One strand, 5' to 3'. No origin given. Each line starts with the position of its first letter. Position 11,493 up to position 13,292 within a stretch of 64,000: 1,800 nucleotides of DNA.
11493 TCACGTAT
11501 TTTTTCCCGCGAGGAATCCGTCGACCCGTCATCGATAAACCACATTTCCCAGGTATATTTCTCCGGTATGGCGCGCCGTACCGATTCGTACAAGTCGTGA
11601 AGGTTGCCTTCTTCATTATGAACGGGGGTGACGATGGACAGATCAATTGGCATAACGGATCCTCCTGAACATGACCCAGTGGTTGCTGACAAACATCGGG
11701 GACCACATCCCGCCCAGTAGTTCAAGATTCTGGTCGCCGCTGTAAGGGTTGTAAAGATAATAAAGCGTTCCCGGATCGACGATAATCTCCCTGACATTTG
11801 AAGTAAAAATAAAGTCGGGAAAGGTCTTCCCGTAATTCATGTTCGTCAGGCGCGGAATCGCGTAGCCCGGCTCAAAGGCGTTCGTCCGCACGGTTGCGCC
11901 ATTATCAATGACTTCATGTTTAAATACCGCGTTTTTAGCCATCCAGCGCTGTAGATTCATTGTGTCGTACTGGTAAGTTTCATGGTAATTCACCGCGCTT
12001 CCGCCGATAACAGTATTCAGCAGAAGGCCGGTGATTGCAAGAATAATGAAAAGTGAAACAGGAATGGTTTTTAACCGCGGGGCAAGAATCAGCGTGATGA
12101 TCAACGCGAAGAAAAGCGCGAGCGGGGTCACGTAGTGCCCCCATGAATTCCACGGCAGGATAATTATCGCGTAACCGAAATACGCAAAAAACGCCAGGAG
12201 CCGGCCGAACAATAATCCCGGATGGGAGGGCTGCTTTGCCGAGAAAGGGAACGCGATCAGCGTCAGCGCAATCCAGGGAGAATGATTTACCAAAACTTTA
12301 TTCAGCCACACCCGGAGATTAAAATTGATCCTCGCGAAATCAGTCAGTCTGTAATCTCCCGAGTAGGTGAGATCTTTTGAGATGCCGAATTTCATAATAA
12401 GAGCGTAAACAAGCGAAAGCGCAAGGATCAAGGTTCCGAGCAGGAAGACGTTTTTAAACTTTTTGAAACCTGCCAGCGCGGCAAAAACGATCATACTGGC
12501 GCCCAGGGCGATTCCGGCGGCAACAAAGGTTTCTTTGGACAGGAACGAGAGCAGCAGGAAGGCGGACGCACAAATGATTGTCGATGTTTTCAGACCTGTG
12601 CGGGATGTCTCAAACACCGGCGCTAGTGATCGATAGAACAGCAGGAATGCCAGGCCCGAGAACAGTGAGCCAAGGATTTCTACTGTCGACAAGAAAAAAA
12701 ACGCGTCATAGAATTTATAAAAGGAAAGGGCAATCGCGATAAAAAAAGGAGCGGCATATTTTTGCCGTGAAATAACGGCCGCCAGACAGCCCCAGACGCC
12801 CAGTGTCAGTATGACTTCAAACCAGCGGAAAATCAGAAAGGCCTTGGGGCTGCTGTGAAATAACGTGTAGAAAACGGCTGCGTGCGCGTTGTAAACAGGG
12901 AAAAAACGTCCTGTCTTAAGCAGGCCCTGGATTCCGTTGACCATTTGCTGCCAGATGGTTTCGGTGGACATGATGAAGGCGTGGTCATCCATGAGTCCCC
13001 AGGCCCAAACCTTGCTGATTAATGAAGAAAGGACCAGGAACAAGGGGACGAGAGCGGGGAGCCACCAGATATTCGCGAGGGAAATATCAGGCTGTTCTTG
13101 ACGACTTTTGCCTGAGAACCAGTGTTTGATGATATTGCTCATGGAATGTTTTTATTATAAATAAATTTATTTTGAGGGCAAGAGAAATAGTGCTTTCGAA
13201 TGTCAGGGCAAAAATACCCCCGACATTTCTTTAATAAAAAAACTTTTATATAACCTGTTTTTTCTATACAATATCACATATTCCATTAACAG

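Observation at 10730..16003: Compact lipid-linked glycosylation module: GtrB/ArnC-like GT2 coupled to a GT-C membrane transferase, divergent TMTC-like TPR protein, convergent UPP-synthase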

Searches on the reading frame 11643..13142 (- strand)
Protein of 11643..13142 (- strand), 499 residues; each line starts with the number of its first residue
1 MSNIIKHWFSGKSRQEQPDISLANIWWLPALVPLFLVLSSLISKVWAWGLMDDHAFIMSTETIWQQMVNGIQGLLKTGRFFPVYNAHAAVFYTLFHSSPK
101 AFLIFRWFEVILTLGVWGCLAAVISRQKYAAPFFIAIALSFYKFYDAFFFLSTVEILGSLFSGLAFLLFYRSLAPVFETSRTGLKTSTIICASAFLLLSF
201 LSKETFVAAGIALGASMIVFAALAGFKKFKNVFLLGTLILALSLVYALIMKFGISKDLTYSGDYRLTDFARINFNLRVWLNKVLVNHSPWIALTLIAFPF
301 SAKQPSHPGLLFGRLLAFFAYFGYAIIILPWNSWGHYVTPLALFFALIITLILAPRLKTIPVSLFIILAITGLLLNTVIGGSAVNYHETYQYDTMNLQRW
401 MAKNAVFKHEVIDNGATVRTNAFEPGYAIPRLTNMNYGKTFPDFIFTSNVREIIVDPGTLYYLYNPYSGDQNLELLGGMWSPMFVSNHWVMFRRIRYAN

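Call 3: search_protein_families(library=pfam, proteins=[window:11643-13142:-], max_evalue=0.01)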
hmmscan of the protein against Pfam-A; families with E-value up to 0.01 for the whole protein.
window:11643-13142:- (499 aa): 0 families

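Call 4: search_protein_families(library=ncbifam, proteins=[window:11643-13142:-], max_evalue=0.01)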
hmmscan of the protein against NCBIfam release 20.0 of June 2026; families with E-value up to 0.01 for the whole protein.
window:11643-13142:- (499 aa): 0 families

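Call 5: search_protein_families(library=pfam, proteins=[window:11643-13142:-], max_evalue=10)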
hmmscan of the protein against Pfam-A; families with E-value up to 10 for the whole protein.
window:11643-13142:- (499 aa): 1 family
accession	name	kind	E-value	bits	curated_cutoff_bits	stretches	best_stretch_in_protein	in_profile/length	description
PF05279.16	Asp-B-Hydro_N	-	0.13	12.6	23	1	104-123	12-31/66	Aspartyl beta-hydroxylase N-terminal region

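Call 6: search_solved_structures(query=window:11643-13142:-, max_evalue=10)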
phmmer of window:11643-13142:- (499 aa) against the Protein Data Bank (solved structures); distinct sequences matched with E-value up to 10: 0.

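Call 8: find_homologous_proteins(query=window:11643-13142:-)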
Query window:11643-13142:- (499 aa): 2 proteins with E <= 0.001 among 8000 candidates.
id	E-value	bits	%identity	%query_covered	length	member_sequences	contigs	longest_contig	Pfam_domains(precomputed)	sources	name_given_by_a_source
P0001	0.0e+0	1117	100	100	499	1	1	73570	-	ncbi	ncbi:MAG: hypothetical protein AB1650_08020 [Candidatus Omnitrophota bacterium]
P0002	2.8e-112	394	44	95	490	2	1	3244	-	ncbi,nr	ncbi:MAG: hypothetical protein KC618_03535 [Candidatus Omnitrophica bacterium]|nr:hypothetical prote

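Call 15: find_encoding_contigs(protein=P0002, flank=10000)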
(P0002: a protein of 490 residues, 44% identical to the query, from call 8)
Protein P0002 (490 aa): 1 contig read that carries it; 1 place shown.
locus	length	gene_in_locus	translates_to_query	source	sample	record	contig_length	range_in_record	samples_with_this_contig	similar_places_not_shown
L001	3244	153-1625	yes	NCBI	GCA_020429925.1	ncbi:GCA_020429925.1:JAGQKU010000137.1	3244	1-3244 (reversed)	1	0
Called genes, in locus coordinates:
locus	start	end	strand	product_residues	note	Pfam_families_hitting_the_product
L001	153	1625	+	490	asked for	-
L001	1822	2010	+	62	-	PF13384:HTH_23 (weak)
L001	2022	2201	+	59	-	-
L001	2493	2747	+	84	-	-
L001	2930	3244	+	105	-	PF02417:Chromate_transp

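Call 26: predict_structure(alignment_id=A1)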
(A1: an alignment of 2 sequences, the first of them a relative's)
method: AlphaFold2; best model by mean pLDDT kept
length: 499 residues; sequences in the alignment: 2
mean_pLDDT: 40.2   pTM: 0.38
mean pLDDT of the five models: 40.2, 37.3, 37.3, 36.5, 34.6
residues with pLDDT >= 90: 0; 70-90: 0; 50-70: 92; < 50: 407
segments of 3 or more residues with pLDDT < 50: 1-164, 177-182, 253-448, 468-475, 477-479, 482-490, 495-499
pLDDT, mean of each block of 10 residues (from residue 1): 36 35 34 36 31 29 35 32 29 35 39 42 41 41 37 39 49 50 52 55 50 53 54 60 61 36 28 34 37 35 37 44 42 36 40 33 36 35 34 43 42 33 28 24 42 51 51 47 44 44
secondary structure, 60 per line:
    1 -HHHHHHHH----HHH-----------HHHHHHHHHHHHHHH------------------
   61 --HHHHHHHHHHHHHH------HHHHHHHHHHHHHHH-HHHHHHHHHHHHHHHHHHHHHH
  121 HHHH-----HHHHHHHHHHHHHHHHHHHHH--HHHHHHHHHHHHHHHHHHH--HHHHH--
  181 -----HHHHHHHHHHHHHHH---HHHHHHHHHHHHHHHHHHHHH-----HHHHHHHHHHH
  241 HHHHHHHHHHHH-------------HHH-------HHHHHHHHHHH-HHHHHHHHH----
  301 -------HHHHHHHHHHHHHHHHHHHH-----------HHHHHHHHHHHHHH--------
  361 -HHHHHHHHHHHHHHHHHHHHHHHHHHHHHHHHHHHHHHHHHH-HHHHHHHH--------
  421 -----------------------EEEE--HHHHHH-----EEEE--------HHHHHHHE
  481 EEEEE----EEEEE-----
elements in order: H2-9 H28-42 H63-76 H83-97 H99-124 H130-150 H153-171 H174-178 H186-200 H204-224 H230-252 H276-286 H288-296 H308-327 H339-352 H362-403 H405-412 E444-447 H450-455 E461-464 H473-479 E480-485 E490-494

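Call 28: search_protein_representatives(alignment_id=A1)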
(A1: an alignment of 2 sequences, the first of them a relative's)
Query: 2 sequences, 506 profile positions. Proteins with E-value up to 0.001 (for the whole library): 89; up to 1e-10: 61; up to 1e-30: 45. The best 89 are listed.
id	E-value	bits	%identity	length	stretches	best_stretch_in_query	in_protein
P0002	5.4e-288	971.9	-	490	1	7-503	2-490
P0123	7.6e-165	565.6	-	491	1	18-502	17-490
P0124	1.2e-143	495.6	-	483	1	16-502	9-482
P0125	7.6e-142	489.7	-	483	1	20-502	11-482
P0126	3.4e-136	471.1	-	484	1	12-502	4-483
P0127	1.7e-122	425.9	-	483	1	25-502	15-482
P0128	6.3e-115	400.9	-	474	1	20-502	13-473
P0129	6.6e-100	351.4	-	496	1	25-503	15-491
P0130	4.0e-98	345.5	-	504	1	24-501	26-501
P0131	6.1e-97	341.6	-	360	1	135-502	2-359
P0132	1.8e-95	336.7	-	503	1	25-501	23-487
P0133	2.0e-95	336.6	-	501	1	23-501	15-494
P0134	9.8e-88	311.2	-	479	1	20-501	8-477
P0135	1.0e-86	307.8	-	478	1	26-501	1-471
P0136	7.2e-86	305.1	-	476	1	33-503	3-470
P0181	1.7e-11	59.7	-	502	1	27-382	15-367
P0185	2.3e-09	52.6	-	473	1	37-363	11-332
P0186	2.7e-09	52.4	-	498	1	31-360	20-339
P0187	8.1e-09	50.9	-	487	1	26-380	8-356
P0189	3.1e-08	48.9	-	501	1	29-353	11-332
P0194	1.1e-05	40.5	-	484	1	23-358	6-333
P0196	2.7e-05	39.2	-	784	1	27-344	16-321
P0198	6.1e-05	38.1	-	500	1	36-355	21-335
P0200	1.1e-04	37.2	-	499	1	32-359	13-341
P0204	3.0e-04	35.8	-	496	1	37-359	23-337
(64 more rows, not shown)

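Call 29: search_protein_families(library=pfam, proteins=[P0181, P0185, P0186, P0187, P0189, P0194, P0196, P0198, P0200, P0204], max_evalue=0.1)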
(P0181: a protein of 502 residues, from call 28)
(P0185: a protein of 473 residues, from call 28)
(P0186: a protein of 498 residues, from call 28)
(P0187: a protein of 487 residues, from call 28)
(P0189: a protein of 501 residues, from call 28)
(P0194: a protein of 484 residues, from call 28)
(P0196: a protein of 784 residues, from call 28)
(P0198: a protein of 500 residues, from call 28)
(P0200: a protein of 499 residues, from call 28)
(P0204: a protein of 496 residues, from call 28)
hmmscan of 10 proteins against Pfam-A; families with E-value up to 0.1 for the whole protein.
P0181 (502 aa): 0 families

P0185 (473 aa): 0 families

P0186 (498 aa): 1 family
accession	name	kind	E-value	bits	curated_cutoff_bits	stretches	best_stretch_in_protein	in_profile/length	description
PF13231.12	PMT_2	-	0.00041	21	26.1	1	137-227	58-149/160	Dolichyl-phosphate-mannose-protein mannosyltransferase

P0187 (487 aa): 0 families

P0189 (501 aa): 0 families

P0194 (484 aa): 0 families

P0196 (784 aa): 0 families

P0198 (500 aa): 0 families

P0200 (499 aa): 0 families

P0204 (496 aa): 1 family
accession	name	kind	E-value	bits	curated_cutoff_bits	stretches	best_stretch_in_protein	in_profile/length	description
PF13231.12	PMT_2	-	0.0052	17.4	26.1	1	112-237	33-159/160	Dolichyl-phosphate-mannose-protein mannosyltransferase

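Call 32: search_solved_structures(query=A3, max_evalue=10, show_alignments=2)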
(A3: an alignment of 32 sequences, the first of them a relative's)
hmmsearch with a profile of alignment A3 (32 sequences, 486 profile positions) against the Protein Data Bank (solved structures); distinct sequences matched with E-value up to 10: 1.
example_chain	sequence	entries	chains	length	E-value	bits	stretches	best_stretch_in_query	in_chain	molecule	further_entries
3zco_A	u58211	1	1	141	0.11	14.3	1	388-446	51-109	REGULATORY PROTEIN SIR3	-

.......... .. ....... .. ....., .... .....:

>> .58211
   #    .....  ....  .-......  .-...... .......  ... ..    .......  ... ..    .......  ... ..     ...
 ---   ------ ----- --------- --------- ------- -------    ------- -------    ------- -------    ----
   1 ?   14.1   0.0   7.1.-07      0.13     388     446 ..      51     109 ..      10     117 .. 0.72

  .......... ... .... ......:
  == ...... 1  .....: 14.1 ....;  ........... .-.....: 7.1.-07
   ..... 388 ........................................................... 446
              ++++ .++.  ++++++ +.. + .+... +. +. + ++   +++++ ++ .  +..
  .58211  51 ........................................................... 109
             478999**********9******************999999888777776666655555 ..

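Call 45: predict_structure(alignment_id=A3)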
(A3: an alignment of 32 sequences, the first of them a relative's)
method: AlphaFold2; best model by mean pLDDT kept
length: 499 residues; sequences in the alignment: 32
mean_pLDDT: 91.3   pTM: 0.90
mean pLDDT of the five models: 91.3, 90.3, 89.8, 89.4, 89.0
residues with pLDDT >= 90: 399; 70-90: 67; 50-70: 22; < 50: 11
segments of 3 or more residues with pLDDT < 50: 11-16
pLDDT, mean of each block of 10 residues (from residue 1): 50 50 91 97 87 76 94 90 94 92 96 98 96 98 92 89 98 93 91 98 96 98 96 98 96 76 83 94 93 95 92 98 95 85 98 94 94 97 94 96 98 97 93 94 93 92 89 88 97 82
secondary structure, 60 per line:
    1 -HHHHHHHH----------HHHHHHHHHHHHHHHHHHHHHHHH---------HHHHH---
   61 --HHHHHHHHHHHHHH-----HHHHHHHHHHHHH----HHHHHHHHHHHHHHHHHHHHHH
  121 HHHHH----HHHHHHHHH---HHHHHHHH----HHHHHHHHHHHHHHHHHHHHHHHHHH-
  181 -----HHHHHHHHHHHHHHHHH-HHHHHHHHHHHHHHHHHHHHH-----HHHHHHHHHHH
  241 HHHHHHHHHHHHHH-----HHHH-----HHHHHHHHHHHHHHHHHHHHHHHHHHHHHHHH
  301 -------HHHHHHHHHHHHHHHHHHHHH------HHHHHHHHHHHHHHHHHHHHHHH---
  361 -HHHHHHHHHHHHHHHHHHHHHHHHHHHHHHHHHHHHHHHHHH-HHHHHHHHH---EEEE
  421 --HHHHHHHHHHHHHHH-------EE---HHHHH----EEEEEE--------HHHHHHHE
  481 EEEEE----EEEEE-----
elements in order: H2-9 H20-43 H53-57 H63-76 H82-94 H99-125 H130-138 H142-149 H154-179 H186-202 H204-224 H230-254 H260-263 H269-300 H308-328 H335-357 H362-403 H405-413 E417-420 H423-437 H450-454 E459-464 H473-479 E480-485 E490-494

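Call 49: find_related_loci(query=A3, collection=genome_contigs, flank=6000)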
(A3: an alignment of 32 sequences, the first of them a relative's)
Query A3 (499 aa) in genome_contigs; peptide patterns used: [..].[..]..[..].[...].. (x = any residue, [..] = any of these).
35 stretches matched a pattern; 16 encode a relative of the query (tblastn E <= 1e-3); 16 distinct loci.
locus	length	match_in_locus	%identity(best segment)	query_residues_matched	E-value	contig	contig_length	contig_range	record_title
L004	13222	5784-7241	42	6-495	1e-115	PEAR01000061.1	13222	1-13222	MAG: Candidatus Omnitrophota bacterium isolate Cal1bin1 scaffold161, whole genome shotgun sequence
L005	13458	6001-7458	44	12-496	4e-115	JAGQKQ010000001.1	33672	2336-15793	MAG: Candidatus Omnitrophota bacterium isolate HKST-UBA08 NODE_1_length_33672_cov_3.243459, whole genome shotgun sequenc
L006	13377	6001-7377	41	30-495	3e-115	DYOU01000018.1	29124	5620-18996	MAG TPA_asm: Candidatus Elulimicrobium sp. isolate SulCav_GS09_5_2_46_18 SulCav_GS09_5_2409_length_29124_cov_9_021776, w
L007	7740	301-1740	42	12-495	3e-111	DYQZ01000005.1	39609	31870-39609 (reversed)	MAG TPA_asm: Candidatus Omnitrophus sp. isolate SulCav_GS10_10_48_10 SulCav_GS10_10_581_length_39609_cov_5_711331, whole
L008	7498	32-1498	49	1-495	2e-151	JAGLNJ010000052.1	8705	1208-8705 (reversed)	MAG: Candidatus Omnitrophota bacterium isolate RS_6_36 ROV157_6.bin.36.fa_52, whole genome shotgun sequence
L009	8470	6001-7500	32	9-494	2e-77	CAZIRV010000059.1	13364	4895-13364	MAG TPA_asm: uncultured Planctomycetales bacterium isolate SRP128015_co1_466 genome assembly, contig: NODE_7070_length_1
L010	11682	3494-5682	33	25-492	5e-71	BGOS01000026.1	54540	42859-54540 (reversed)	Anaerolineaceae bacterium BD1 DNA, tig00012470, whole genome shotgun sequence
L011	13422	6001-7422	36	25-494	2e-70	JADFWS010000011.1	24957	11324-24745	MAG: Candidatus Omnitrophota bacterium isolate nCal2bin1 nCal2_bin1_NODE_11_length_24957_cov_4.462822, whole genome shot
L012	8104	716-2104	31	25-494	9e-63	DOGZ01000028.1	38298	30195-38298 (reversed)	MAG TPA_asm: Candidatus Omnitrophota bacterium isolate UBA10174 contig_11452, whole genome shotgun sequence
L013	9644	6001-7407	31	25-494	3e-57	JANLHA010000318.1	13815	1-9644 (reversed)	MAG: Candidatus Omnitrophota bacterium isolate P6-5 k99_421400, whole genome shotgun sequence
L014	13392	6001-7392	31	24-494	6e-57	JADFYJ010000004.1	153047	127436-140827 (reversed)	MAG: Candidatus Omnitrophota bacterium isolate nDJH6bin5 nDJH6_bin5_NODE_4_length_153047_cov_7.713622, whole genome shot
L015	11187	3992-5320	31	46-494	3e-56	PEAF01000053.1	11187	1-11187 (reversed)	MAG: Candidatus Omnitrophota bacterium isolate MBPbin6 scaffold324, whole genome shotgun sequence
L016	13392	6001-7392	32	25-494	8e-56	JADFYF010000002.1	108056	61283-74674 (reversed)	MAG: Candidatus Omnitrophota bacterium isolate nDJH6bin18 nDJH6_bin18_NODE_2_length_108056_cov_3.689907, whole genome sh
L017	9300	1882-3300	33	12-494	5e-53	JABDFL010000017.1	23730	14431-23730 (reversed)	MAG: Candidatus Omnitrophota bacterium isolate BWOrgControl_Nextera26_MAG2 3300020977.a:Ga0206818_1082, whole genome sho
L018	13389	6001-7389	29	25-494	6e-48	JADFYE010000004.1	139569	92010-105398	MAG: Candidatus Omnitrophota bacterium isolate nDJH6bin14 nDJH6_bin14_NODE_4_length_139569_cov_6.500509, whole genome sh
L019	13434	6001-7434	33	10-494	5e-69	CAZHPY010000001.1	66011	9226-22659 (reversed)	MAG TPA_asm: uncultured Planctomycetia bacterium isolate binchicken_co220_179 genome assembly, contig: NODE_181_length_6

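Call 50: fold_search(model_id=the predicted structure, library=pdb)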
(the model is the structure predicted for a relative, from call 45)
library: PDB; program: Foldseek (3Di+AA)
matches with E <= 10: 457; with E <= 0.001: 5
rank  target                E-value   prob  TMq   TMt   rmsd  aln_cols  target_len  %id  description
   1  5f15                  1.2e-05  1.00  0.47  0.44  10.4       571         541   12  Crystal Structure of ArnT from Cupriavidus metallidurans bound to Undecaprenyl phosphate (released 2016-02-17)
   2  7zlh_A                3.6e-05  1.00  0.40  0.33  12.4       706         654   10  Cryo-EM structure of C-mannosyltransferase CeDPY19, in apo state, bound to CMT2-Fab and anti-Fab nanobody (released 2023-01-11)
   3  5ezm                  6.3e-05  1.00  0.48  0.45  10.6       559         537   13  Crystal Structure of ArnT from Cupriavidus metallidurans in the apo state (released 2016-02-17)
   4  9n9j_I                7.4e-04  1.00  0.48  0.37  12.7       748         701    9  Structure of a GRP94 folding intermediate engaged with a CCDC134- and FKBP11-bound secretory translocon (released 2025-11-19)
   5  8pn9_A                8.4e-04  1.00  0.45  0.37  13.4       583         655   10  Structure of human oligosaccharyltransferase OST-A complex bound to NGI-1 (released 2024-05-08)
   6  6s7t_A                1.1e-02  1.00  0.42  0.32  13.8       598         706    9  Cryo-EM structure of human oligosaccharyltransferase complex OST-B (released 2019-12-18)
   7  8if8_C                1.1e-02  1.00  0.41  0.36  15.7       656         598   11  Arabinosyltransferase AftA (released 2023-05-31)
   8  8if8_B                1.6e-02  0.98  0.37  0.31  16.6       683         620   11  Arabinosyltransferase AftA (released 2023-05-31)
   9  5ogl_A                3.8e-02  1.00  0.44  0.33   8.6       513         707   12  Structure of bacterial oligosaccharyltransferase PglB in complex with an acceptor peptide and an lipid-linked oligosac (released 2017-10-25)
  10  8wvg_A                4.0e-02  0.20  0.12  0.14  24.3       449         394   15  Human VMAT2 in complex with tetrabenazine (released 2024-09-25)
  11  9s6r_A                4.2e-02  1.00  0.36  0.44  11.3       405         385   14  Ternary cryo-EM structure of yeast ALG3 with Dol25-PP-GlcNAc2Man5, Dol25-P-Man, and Fab (released 2026-03-18)
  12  6s4m                  4.3e-02  0.28  0.13  0.14  22.9       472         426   13  Crystal structure of the human organic anion transporter MFSD10 (TETRAN) (released 2020-05-13)
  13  6lz0_A                5.1e-02  0.18  0.13  0.15  22.1       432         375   12  Cryo-EM structure of human MCT1 in complex with Basigin-2 in the presence of lactate (released 2020-12-23)
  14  6gxc_A                7.8e-02  0.99  0.43  0.33   8.8       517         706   12  Bacterial oligosaccharyltransferase PglB in complex with an inhibitory peptide and a reactive lipid-linked oligosaccha (released 2018-11-14)
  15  9kqa                  9.3e-02  0.21  0.14  0.18  22.5       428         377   14  Cryo-EM structure of human VMAT2 in complex with Tetrabenazine (released 2025-01-15)
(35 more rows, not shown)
